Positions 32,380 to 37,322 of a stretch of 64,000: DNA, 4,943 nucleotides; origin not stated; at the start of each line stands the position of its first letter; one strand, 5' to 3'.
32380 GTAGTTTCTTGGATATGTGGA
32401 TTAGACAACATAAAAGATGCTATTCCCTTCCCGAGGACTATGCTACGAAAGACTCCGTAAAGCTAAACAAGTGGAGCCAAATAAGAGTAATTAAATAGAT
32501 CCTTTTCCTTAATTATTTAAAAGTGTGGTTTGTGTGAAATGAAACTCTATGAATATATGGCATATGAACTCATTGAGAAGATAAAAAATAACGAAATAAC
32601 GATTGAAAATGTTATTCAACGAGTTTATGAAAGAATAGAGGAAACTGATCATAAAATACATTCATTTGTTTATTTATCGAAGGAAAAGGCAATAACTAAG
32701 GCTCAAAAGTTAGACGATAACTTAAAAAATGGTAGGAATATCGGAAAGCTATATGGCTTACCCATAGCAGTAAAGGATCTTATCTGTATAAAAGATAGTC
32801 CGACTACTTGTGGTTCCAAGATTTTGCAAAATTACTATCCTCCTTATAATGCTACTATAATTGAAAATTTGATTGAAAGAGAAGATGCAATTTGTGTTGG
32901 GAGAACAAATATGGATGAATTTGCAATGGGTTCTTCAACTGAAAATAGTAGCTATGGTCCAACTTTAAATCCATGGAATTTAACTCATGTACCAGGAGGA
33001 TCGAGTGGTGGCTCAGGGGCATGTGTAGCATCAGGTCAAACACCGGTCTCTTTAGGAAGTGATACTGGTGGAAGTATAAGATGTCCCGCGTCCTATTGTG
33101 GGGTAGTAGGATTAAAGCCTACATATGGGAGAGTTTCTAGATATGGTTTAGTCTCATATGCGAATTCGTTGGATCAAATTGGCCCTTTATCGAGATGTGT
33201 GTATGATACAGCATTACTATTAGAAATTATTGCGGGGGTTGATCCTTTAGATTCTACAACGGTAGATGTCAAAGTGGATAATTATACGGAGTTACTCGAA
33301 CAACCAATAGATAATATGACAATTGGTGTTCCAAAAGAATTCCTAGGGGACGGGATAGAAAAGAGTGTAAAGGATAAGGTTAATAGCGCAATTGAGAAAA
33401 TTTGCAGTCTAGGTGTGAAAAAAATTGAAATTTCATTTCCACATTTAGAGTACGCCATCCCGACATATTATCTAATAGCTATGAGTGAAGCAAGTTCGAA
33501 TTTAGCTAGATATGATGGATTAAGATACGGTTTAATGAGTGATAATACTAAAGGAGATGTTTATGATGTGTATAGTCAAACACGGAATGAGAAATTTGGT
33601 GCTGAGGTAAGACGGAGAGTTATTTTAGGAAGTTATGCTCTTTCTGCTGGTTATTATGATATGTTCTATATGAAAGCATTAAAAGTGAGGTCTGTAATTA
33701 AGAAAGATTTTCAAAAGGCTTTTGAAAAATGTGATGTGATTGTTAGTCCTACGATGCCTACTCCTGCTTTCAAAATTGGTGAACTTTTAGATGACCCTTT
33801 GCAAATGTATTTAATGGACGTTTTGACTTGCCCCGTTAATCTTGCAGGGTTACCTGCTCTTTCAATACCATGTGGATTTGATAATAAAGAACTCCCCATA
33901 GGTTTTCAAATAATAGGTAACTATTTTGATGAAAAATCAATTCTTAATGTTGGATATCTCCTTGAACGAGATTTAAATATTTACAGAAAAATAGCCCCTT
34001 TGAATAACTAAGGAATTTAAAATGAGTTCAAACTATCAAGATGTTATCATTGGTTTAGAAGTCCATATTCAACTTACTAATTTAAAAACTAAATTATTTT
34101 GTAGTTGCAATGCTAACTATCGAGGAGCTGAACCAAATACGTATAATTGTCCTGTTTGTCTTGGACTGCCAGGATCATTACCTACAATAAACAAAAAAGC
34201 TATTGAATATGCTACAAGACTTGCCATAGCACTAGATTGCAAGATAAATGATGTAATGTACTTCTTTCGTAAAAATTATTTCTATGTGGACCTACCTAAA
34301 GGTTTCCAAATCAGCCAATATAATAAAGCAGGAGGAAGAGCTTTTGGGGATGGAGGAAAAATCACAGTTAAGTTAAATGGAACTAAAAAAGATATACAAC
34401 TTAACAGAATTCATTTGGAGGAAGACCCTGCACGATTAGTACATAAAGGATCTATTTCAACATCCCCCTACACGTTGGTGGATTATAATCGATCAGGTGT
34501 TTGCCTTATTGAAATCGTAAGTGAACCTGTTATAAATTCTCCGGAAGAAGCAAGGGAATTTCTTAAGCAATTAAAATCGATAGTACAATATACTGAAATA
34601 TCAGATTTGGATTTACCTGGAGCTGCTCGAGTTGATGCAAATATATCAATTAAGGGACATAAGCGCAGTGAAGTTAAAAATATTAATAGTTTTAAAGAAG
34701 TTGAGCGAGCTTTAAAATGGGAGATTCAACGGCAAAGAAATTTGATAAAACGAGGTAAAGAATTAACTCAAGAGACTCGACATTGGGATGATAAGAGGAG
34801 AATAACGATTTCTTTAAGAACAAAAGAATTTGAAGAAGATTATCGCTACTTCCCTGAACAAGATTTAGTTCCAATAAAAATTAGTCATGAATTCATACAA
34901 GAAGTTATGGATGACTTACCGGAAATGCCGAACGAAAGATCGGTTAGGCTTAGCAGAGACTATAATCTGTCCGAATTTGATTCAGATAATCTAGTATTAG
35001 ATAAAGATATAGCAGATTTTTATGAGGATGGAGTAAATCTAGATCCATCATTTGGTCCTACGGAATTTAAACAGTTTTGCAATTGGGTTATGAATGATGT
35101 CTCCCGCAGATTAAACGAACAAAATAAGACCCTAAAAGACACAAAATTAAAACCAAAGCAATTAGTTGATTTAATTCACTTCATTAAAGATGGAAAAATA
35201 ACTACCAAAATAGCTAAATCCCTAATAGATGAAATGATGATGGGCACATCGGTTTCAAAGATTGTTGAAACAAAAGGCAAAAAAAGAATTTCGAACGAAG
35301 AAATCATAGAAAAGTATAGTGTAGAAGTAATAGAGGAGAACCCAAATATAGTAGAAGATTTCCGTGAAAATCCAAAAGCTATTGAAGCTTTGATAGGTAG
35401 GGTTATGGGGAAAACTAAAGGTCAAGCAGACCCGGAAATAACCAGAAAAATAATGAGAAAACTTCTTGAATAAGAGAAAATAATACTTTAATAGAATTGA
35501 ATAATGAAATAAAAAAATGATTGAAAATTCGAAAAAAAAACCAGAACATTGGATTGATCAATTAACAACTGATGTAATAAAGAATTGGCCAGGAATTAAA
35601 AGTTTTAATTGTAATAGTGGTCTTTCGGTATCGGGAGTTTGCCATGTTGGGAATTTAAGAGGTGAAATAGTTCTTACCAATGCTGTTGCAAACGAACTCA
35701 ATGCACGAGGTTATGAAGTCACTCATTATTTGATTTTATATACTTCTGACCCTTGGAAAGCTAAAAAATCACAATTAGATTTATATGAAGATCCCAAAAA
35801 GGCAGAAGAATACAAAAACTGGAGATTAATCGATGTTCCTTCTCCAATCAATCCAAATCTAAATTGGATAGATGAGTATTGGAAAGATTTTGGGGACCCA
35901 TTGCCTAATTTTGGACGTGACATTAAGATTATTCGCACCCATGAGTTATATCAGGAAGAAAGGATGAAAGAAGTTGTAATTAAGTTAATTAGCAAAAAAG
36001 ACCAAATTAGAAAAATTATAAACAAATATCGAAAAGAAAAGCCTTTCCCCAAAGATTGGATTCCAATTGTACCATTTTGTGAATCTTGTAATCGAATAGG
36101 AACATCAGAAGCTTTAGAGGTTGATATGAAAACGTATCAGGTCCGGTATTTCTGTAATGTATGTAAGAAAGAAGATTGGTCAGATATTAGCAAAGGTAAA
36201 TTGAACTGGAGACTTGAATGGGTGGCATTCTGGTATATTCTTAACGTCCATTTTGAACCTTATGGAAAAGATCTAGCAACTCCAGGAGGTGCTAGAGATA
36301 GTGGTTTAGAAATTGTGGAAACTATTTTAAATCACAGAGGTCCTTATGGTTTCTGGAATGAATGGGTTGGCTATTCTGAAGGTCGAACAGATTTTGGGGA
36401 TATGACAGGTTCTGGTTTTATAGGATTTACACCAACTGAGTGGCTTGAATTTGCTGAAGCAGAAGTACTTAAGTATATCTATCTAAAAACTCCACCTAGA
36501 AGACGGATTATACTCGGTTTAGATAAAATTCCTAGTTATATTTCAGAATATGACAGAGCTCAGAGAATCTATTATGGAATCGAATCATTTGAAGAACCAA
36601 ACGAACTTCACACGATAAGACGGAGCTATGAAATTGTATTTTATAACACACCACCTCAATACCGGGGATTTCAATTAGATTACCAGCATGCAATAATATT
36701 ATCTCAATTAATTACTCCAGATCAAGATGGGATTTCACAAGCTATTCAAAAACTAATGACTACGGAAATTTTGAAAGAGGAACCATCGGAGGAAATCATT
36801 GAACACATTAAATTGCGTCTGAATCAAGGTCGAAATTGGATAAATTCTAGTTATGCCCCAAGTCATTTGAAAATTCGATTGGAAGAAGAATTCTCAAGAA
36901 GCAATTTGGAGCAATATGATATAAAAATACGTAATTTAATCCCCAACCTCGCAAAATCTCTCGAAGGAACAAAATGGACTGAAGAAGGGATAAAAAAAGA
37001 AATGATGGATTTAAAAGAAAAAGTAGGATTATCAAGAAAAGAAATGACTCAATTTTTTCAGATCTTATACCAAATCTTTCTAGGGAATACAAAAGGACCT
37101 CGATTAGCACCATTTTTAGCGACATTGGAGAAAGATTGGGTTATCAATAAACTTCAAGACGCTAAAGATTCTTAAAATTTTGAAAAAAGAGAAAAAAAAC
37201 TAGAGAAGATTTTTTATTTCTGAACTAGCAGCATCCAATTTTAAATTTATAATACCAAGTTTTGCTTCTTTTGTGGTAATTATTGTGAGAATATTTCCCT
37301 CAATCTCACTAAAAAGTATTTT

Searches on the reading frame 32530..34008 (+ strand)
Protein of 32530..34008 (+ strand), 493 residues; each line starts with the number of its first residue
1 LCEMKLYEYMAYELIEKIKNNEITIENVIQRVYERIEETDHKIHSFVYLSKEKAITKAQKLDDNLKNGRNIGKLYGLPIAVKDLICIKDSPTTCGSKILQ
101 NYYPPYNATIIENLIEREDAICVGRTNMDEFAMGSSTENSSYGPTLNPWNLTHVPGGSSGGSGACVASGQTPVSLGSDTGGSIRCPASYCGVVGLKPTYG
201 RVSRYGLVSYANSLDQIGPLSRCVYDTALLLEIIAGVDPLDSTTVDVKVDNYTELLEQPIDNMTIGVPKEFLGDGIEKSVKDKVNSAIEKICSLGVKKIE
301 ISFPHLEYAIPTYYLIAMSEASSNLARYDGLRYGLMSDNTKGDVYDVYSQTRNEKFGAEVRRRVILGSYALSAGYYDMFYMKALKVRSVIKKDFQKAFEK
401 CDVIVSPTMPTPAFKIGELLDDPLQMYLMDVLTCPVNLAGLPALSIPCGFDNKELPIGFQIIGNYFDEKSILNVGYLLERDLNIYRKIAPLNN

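Call 60: search_protein_families(library=pfam, proteins=[window:32530-34008:+], max_evalue=0.00001)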
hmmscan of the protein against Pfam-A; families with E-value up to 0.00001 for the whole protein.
window:32530-34008:+ (493 aa): 1 family
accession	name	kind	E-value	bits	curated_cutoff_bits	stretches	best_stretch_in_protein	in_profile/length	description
PF01425.27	Amidase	-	3.1e-157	524.6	27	1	28-472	2-445/445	Amidase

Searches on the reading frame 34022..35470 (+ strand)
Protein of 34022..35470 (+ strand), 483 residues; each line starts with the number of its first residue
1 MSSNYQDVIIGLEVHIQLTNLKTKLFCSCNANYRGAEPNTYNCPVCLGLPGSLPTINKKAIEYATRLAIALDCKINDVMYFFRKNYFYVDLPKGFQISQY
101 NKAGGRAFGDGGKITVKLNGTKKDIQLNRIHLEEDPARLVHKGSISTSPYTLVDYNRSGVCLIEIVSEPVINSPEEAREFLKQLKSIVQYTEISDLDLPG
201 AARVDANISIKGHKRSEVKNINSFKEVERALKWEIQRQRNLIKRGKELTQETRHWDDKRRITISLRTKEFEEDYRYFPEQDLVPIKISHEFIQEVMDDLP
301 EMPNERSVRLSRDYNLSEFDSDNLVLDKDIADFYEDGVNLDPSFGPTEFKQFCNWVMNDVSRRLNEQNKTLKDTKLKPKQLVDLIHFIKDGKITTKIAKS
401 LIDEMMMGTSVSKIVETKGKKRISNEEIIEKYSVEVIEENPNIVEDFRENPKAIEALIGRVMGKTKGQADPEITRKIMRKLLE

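Call 60: search_protein_families(library=pfam, proteins=[window:34022-35470:+], max_evalue=0.00001)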
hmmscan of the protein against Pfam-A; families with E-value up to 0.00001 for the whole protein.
window:34022-35470:+ (483 aa): 2 families
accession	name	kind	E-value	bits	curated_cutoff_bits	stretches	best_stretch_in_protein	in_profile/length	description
PF02934.20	GatB_N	-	1.3e-101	339.9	23.4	1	8-293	1-277/277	GatB/GatE catalytic domain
PF02637.23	GatB_Yqey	-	1.2e-38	132.7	27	1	349-482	13-148/148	GatB domain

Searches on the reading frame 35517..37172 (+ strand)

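Call 60: search_protein_families(library=pfam, proteins=[window:35517-37172:+], max_evalue=0.00001)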
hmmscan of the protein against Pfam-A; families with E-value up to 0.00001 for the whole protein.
window:35517-37172:+ (552 aa): 1 family
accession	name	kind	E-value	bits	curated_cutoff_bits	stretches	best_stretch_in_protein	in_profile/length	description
PF01921.24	tRNA-synt_1f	-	6.1e-81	272.6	27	1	10-369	1-352/360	tRNA synthetases class I (K)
